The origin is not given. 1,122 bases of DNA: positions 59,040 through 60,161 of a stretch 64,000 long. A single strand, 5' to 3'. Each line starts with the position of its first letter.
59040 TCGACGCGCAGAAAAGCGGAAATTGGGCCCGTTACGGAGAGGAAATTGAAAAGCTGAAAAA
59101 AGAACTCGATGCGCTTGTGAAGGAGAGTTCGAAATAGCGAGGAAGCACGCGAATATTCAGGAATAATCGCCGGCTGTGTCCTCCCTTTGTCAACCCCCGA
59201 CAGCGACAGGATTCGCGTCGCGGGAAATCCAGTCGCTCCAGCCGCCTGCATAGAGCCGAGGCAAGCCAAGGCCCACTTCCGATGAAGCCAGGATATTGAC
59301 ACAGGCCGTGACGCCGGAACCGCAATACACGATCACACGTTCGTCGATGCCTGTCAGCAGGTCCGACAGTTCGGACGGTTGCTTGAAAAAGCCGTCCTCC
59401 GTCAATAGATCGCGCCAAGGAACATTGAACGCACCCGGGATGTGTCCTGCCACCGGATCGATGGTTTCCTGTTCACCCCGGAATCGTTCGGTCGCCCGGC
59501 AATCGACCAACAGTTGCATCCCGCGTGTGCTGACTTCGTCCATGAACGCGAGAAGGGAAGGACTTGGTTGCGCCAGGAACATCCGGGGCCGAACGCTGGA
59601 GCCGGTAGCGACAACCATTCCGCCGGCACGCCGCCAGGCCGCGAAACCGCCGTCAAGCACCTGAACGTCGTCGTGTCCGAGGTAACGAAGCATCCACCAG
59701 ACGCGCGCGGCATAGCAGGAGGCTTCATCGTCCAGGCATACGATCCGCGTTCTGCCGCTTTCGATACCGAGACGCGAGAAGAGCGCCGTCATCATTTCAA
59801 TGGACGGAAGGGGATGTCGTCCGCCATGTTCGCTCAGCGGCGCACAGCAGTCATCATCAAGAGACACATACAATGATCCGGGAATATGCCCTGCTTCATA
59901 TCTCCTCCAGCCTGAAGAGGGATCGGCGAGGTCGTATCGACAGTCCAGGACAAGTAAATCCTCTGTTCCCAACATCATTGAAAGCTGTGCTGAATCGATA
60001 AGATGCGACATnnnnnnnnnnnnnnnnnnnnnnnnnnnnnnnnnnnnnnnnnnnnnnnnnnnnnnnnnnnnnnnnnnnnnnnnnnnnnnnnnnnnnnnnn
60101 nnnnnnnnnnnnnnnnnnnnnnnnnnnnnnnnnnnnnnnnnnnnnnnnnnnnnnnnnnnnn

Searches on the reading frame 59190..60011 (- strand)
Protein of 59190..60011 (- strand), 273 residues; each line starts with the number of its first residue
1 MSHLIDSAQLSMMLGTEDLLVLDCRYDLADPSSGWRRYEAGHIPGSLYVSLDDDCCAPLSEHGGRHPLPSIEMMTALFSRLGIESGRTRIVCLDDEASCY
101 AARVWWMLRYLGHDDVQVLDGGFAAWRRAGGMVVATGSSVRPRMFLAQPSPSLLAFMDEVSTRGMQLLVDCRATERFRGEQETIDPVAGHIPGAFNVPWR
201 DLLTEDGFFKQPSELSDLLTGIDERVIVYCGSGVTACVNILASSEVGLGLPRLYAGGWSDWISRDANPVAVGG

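Call 10: find_related_loci(query=window:59190-60011:-, collection=genome_contigs, flank=6000)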
Query window:59190-60011:- (273 aa) in genome_contigs; peptide patterns used: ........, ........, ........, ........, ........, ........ (x = any residue, [..] = any of these).
129 stretches matched a pattern; 68 encode a relative of the query (tblastn E <= 1e-3); 68 distinct loci.
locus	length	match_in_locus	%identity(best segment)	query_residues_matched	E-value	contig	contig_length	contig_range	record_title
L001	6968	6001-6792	59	1-263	6e-98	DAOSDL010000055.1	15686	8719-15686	MAG TPA_asm: Bacteroidota bacterium isolate AMR_MDS_1832 NODE_1505_length_15686_cov_10.680827, whole genome shotgun sequ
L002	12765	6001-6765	58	19-272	2e-97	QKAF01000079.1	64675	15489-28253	MAG: Bacteroidetes bacterium isolate SZUA-365 scaffold_628, whole genome shotgun sequence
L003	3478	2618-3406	52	1-263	4e-83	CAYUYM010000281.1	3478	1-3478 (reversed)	MAG TPA_asm: uncultured Chromatiales bacterium isolate SRP220891_co1_215 genome assembly, contig: NODE_55659_length_3478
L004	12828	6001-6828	45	1-272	3e-75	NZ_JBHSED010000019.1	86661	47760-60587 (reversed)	Cohnella boryungensis strain CCUG 59598 velvet_auto_127_19, whole genome shotgun sequence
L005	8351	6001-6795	45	3-263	9e-73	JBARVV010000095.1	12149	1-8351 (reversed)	MAG: Nodosilinea sp. isolate MFD12116_ilm_asm_bin28 k127_99482, whole genome shotgun sequence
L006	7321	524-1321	45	3-263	5e-72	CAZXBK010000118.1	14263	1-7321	MAG TPA_asm: uncultured Synechococcus sp. isolate SRP135972_co2_148 genome assembly, contig: NODE_4335_length_14263_cov_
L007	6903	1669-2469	44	3-263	5e-72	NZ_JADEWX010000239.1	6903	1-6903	Nodosilinea sp. LEGE 07088 NODE_579_length_6903_cov_27.3171, whole genome shotgun sequence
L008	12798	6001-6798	45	2-263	1e-70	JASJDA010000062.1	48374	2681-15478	MAG: Prochloraceae cyanobacterium isolate MO_167.B51 MO_167.c_826, whole genome shotgun sequence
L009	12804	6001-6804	45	2-263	2e-70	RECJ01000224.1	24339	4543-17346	MAG: Leptolyngbya sp. DLM2.Bin27 NODE_2440_length_24339_cov_20.6989, whole genome shotgun sequence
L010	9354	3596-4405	45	2-263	1e-70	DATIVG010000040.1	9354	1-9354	MAG TPA_asm: Nodosilinea sp. isolate SMAG_U16001 k141_1113776, whole genome shotgun sequence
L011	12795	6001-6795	42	4-263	7e-70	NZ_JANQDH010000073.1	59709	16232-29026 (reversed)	Chrysosporum bergii ANA360D k141_3575, whole genome shotgun sequence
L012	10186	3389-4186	41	3-263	2e-69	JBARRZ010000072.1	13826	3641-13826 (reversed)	MAG: Limnothrix sp. isolate MFD12167_ilm_asm_bin23 k127_91321, whole genome shotgun sequence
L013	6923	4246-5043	39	3-263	5e-68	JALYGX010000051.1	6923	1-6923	MAG: Cyanobacteriota bacterium isolate GDC bin22 SD1469-71_k127_1433572, whole genome shotgun sequence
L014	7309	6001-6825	41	3-268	1e-67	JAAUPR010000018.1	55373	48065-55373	MAG: Limnothrix sp. RL_2_0 NODE_35_length_55373_cov_16.994389, whole genome shotgun sequence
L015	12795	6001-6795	40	4-263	5e-68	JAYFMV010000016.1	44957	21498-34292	MAG: Potamolinea sp. isolate R1S1 contig_14, whole genome shotgun sequence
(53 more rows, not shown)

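Call 30: find_homologous_proteins(query=window:59190-60011:-, max_evalue=1e-60)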
Query window:59190-60011:- (273 aa): 1473 proteins with E <= 1e-60 among 8000 candidates; the best 120 are listed.
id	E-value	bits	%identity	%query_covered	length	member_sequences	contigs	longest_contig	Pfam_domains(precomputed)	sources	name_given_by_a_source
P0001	3.8e-184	628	100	100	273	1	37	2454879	PF00581.26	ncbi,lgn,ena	-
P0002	4.7e-129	448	71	100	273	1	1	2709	PF00581.26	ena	-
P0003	3.4e-115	402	66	99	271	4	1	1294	PF00581.26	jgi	-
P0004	4.7e-110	385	62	99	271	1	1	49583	PF00581.26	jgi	jgi:thiosulfate/3-mercaptopyruvate sulfurtransferase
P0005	1.1e-108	381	63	100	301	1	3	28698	PF00581.26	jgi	jgi:thiosulfate/3-mercaptopyruvate sulfurtransferase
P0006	7.0e-107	375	60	100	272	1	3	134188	PF00581.26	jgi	jgi:thiosulfate/3-mercaptopyruvate sulfurtransferase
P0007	3.0e-105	370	60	100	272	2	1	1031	PF00581.26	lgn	-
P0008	9.6e-103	361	59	100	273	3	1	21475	PF00581.26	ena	-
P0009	1.4e-102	361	60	96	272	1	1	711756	PF00581.26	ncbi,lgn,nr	ncbi:sulfurtransferase [bacterium]|nr:sulfurtransferase [bacterium]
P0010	3.5e-102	360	62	95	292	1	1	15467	PF00581.26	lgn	-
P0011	4.2e-102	359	58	100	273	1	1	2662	PF00581.26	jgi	jgi:thiosulfate/3-mercaptopyruvate sulfurtransferase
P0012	6.0e-102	359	58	100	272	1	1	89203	PF00581.26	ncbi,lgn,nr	ncbi:MAG: sulfurtransferase [Bacteroidetes bacterium]|nr:sulfurtransferase [Bacteroidota bacterium]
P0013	1.7e-101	357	58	99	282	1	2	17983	PF00581.26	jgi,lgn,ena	-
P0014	8.0e-101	355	58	100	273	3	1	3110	PF00581.26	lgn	-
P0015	1.6e-100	354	62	93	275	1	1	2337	PF00581.26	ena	-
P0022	1.7e-97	344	56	100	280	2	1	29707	PF00581.26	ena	-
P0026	3.6e-95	337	56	100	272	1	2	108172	PF00581.26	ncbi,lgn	ncbi:MAG: sulfurtransferase [Bacteroidota bacterium]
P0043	2.5e-81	291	51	98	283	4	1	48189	PF00581.26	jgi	-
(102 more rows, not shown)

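Call 32: find_encoding_contigs(protein=P0002, flank=3000, max_places=2)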
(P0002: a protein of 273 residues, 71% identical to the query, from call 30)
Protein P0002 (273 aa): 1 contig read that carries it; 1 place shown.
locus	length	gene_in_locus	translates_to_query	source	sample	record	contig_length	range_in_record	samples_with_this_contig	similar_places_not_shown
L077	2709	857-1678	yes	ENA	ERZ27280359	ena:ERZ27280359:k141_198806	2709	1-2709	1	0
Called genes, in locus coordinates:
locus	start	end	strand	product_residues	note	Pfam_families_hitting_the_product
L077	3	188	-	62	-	?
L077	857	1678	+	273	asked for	PF00581:Rhodanese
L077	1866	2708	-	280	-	?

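Call 33: find_encoding_contigs(protein=P0004, flank=3000, max_places=2)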
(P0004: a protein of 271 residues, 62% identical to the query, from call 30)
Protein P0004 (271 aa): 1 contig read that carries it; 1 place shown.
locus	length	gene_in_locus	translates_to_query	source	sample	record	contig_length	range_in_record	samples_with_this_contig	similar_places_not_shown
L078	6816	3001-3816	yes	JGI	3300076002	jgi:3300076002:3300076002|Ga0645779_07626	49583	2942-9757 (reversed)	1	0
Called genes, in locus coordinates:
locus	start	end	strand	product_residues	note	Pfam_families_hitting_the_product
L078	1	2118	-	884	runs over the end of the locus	PF15780:ASH (faint), PF07610:DUF1573 (faint), PF22073:Cep192_D4 (faint), PF22544:HYDIN_VesB_CFA65-like_Ig (faint)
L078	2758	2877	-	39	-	-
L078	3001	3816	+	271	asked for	PF00581:Rhodanese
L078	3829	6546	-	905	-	PF03699:UPF0182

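Call 34: find_encoding_contigs(protein=P0005, flank=3000, max_places=2)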
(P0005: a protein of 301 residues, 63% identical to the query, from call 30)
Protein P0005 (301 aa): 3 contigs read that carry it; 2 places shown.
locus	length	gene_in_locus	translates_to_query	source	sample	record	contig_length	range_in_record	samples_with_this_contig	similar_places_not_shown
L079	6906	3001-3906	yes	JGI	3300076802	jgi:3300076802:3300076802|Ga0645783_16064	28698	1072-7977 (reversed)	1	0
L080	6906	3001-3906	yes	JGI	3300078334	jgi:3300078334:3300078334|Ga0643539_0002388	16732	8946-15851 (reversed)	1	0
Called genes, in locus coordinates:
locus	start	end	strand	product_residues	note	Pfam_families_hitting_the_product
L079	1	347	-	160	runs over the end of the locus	PF11026:DUF2721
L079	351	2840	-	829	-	PF17764:PriA_3primeBD, PF04851:ResIII (weak), PF00270:DEAD, PF18319:Zn_ribbon_PriA, PF00271:Helicase_C, PF18074:PriA_C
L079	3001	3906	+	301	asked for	PF00581:Rhodanese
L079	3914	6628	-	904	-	PF03699:UPF0182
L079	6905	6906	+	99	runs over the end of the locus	-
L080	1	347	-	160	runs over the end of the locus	PF11026:DUF2721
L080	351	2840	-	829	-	PF17764:PriA_3primeBD, PF04851:ResIII (weak), PF00270:DEAD, PF18319:Zn_ribbon_PriA, PF00271:Helicase_C, PF18074:PriA_C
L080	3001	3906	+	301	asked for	PF00581:Rhodanese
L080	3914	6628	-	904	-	PF03699:UPF0182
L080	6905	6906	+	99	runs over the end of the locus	-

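Call 35: find_encoding_contigs(protein=P0006, flank=3000, max_places=2)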
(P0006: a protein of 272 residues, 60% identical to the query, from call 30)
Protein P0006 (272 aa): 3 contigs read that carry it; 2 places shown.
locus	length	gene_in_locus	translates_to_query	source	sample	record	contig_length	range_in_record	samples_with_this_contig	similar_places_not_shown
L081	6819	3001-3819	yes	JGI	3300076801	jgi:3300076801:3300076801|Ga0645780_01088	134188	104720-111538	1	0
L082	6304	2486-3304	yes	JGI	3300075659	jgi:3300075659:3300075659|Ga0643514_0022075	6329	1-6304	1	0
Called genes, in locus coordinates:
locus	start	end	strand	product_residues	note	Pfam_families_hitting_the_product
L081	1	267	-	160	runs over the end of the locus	PF11026:DUF2721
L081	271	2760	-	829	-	PF17764:PriA_3primeBD, PF04851:ResIII (weak), PF00270:DEAD, PF18319:Zn_ribbon_PriA, PF00271:Helicase_C, PF18074:PriA_C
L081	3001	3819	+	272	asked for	PF00581:Rhodanese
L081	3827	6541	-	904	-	PF03699:UPF0182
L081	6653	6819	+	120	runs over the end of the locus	-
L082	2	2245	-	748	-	?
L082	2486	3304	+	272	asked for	PF00581:Rhodanese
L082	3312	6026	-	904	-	PF03699:UPF0182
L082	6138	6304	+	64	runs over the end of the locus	?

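Call 36: find_encoding_contigs(protein=P0009, flank=3000, max_places=2)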
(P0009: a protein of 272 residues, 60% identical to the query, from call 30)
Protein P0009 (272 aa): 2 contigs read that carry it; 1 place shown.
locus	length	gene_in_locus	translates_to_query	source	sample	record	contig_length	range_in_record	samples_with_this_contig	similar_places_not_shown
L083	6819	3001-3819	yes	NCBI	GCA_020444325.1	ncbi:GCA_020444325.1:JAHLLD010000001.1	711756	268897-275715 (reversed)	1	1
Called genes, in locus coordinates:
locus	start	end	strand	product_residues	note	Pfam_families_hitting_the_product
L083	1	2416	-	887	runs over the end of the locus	PF07610:DUF1573 (faint), PF15780:ASH (faint), PF22544:HYDIN_VesB_CFA65-like_Ig (weak), PF22073:Cep192_D4 (weak)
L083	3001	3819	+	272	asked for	PF00581:Rhodanese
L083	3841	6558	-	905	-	PF03699:UPF0182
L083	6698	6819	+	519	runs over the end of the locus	PF08238:Sel1 (weak)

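Call 38: find_encoding_contigs(protein=P0008, flank=3000, max_places=1)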
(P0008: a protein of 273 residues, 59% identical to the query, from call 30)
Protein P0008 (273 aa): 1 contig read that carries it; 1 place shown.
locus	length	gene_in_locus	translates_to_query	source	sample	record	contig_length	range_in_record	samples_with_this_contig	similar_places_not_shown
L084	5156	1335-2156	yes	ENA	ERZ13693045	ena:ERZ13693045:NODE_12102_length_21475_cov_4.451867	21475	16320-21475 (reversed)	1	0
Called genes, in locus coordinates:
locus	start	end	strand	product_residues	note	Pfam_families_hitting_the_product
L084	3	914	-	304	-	?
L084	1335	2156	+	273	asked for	PF00581:Rhodanese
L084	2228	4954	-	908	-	PF03699:UPF0182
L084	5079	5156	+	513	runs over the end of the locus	PF08238:Sel1 (weak)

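Call 39: find_encoding_contigs(protein=P0012, flank=3000, max_places=1)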
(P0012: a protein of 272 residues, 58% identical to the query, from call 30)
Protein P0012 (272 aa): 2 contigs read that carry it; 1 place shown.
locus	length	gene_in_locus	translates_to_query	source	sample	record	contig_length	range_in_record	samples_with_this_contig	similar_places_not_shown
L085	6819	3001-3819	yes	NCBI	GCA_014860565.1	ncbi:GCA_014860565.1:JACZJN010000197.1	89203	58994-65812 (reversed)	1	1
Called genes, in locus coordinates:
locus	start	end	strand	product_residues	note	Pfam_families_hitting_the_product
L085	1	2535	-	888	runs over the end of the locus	PF07610:DUF1573 (faint), PF15780:ASH (faint), PF22073:Cep192_D4 (faint), PF22544:HYDIN_VesB_CFA65-like_Ig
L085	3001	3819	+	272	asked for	PF00581:Rhodanese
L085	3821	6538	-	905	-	PF03699:UPF0182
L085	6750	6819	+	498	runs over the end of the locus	PF08238:Sel1 (weak)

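Call 40: find_encoding_contigs(protein=P0022, flank=3000, max_places=1)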
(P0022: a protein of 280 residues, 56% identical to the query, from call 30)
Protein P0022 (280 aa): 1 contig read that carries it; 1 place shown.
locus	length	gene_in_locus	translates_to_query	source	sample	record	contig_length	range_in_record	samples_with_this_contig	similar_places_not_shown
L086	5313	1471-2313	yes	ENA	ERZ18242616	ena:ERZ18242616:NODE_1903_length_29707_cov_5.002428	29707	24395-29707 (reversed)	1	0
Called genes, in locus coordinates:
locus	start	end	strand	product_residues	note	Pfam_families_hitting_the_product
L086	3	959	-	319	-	?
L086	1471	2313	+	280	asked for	PF00581:Rhodanese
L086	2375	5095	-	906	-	PF03699:UPF0182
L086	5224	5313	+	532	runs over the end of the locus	PF08238:Sel1 (weak)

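Call 41: find_encoding_contigs(protein=P0026, flank=3000, max_places=1)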
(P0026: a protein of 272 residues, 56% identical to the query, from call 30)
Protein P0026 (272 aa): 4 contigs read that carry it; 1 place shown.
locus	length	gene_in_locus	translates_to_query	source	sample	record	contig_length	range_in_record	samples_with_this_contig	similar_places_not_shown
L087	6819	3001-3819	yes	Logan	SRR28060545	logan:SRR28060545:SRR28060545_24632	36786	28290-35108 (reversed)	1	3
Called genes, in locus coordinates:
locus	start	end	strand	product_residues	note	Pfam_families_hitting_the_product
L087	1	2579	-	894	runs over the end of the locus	PF07610:DUF1573 (faint), PF15780:ASH (faint), PF22073:Cep192_D4 (faint), PF22544:HYDIN_VesB_CFA65-like_Ig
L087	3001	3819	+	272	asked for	PF00581:Rhodanese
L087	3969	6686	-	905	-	PF03699:UPF0182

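Call 42: find_encoding_contigs(protein=P0043, flank=3000, max_places=1)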
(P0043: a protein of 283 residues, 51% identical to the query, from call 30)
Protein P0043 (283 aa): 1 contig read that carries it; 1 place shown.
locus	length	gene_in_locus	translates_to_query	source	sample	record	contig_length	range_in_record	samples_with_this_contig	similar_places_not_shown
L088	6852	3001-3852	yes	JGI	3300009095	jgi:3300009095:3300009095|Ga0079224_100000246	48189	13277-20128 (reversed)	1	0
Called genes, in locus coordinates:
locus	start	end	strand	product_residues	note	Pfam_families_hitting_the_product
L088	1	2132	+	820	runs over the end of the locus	PF00521:DNA_topoisoIV, PF03989:DNA_gyraseA_C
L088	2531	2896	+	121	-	-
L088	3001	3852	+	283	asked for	PF00581:Rhodanese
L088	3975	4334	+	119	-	PF12840:HTH_20, PF01022:HTH_5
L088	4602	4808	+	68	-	PF09723:Zn_ribbon_8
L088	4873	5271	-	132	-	PF14276:DUF4363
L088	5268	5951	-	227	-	PF04239:DUF421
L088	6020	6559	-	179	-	PF04238:DUF420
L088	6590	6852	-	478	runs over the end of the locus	PF02812:ELFV_dehydrog_N, PF00208:ELFV_dehydrog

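Call 68: search_protein_families(library=pfam, proteins=[L001:2708-5254:-, window:59190-60011:-], max_evalue=0.01)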
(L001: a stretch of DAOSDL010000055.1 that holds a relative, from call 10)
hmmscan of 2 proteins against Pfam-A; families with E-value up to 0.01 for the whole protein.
L001:2708-5254:- (848 aa): 4 families
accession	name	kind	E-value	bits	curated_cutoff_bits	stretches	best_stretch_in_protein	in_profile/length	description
PF07228.17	SpoIIE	-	1.1e-37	130.4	25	1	654-843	6-191/192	Stage II sporulation protein E (SpoIIE)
PF17820.7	PDZ_6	-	1.2e-10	41.3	27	1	56-109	2-54/54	PDZ domain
PF13180.12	PDZ_2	-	1.8e-08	35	27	1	50-118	10-78/80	PDZ domain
PF00595.29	PDZ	-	1.1e-05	26.2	23.2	1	51-86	24-59/81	PDZ domain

window:59190-60011:- (273 aa): 1 family
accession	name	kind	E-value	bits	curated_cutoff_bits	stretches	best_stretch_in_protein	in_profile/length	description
PF00581.25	Rhodanese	-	4.7e-31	107.7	22.2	2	9-128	4-101/102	Rhodanese-like domain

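Call 87: find_encoding_contigs(protein=P0006, flank=10000, max_places=1)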
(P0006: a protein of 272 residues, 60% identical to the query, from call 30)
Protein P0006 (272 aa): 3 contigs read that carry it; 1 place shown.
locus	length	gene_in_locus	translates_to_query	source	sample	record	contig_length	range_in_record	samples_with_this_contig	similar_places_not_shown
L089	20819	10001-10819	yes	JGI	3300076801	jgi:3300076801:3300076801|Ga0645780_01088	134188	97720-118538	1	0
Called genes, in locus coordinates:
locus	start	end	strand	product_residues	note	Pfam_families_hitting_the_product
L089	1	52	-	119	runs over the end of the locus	PF02635:DsrE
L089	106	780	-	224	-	PF00081:Sod_Fe_N, PF02777:Sod_Fe_C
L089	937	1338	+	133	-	-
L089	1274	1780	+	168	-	-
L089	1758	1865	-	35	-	-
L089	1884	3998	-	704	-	PF08487:VIT, PF00092:VWA, PF13519:VWA_2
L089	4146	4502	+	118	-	-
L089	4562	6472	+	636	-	PF13860:FlgD_ig (faint), PF13229:Beta_helix (faint), PF05048:NosD (faint)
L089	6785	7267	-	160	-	PF11026:DUF2721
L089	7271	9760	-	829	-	PF17764:PriA_3primeBD, PF04851:ResIII (weak), PF00270:DEAD, PF18319:Zn_ribbon_PriA, PF00271:Helicase_C, PF18074:PriA_C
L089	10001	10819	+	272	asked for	PF00581:Rhodanese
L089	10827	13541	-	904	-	PF03699:UPF0182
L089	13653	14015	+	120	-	-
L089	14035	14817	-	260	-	PF01975:SurE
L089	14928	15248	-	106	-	PF01906:YbjQ_1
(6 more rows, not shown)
